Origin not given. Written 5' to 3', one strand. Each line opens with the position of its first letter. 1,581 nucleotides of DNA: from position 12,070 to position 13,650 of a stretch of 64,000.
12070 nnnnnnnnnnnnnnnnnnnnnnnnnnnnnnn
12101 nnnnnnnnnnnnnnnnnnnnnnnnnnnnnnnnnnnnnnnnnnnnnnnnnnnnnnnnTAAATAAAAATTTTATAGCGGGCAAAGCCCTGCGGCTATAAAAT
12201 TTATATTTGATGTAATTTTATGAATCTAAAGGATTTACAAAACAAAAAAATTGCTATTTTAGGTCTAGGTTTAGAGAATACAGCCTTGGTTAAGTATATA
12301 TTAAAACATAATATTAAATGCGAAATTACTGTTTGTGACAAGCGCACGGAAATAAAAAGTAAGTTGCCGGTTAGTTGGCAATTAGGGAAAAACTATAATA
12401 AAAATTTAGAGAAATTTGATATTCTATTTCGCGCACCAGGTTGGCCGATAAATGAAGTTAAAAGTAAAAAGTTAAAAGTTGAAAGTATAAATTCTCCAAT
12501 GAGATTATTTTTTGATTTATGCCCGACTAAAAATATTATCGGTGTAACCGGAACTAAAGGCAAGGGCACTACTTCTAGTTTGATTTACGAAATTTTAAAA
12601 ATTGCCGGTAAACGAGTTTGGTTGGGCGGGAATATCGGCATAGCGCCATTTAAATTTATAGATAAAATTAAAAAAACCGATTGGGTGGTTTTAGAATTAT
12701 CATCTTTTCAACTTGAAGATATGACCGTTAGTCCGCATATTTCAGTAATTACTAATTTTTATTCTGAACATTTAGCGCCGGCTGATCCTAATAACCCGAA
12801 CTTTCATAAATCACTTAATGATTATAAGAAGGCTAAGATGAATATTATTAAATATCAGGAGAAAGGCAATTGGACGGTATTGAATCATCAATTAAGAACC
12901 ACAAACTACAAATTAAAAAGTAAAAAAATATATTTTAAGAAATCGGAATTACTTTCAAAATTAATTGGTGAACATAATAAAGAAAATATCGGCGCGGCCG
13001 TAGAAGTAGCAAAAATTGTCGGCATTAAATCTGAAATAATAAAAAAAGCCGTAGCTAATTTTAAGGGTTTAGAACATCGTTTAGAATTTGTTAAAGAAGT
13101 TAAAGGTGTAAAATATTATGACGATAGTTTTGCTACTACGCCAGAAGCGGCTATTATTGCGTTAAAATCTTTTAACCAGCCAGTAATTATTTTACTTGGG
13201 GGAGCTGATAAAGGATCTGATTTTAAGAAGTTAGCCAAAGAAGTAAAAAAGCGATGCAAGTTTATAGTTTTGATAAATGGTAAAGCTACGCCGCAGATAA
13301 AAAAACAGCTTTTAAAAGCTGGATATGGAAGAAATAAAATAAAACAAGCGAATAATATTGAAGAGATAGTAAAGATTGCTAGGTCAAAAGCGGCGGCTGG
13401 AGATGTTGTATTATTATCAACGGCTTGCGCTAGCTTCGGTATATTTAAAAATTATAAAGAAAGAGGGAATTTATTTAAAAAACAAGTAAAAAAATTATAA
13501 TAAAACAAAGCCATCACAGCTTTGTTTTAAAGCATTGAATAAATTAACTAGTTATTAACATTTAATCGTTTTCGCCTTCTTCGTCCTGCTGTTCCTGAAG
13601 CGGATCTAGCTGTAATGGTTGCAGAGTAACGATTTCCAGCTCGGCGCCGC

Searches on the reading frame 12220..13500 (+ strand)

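Call 85: search_protein_families(library=pfam, proteins=[window:12220-13500:+], max_evalue=0.01)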
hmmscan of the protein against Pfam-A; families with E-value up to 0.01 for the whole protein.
window:12220-13500:+ (426 aa): 4 families
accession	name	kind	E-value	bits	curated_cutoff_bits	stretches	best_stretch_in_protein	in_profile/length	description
PF08245.18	Mur_ligase_M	-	3.4e-19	70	24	1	109-233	1-136/200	Mur ligase middle domain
PF02875.26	Mur_ligase_C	-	4.9e-16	60.1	28.4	1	286-403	1-127/127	Mur ligase, glutamate ligase domain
PF21799.2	MurD-like_N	-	6.1e-05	23.7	27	1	9-81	1-75/88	Mur ligase MurD-like, N-terminal domain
PF01488.26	Shikimate_DH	-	0.0049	17.4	24.3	0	3-106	7-117/138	Shikimate / quinate 5-dehydrogenase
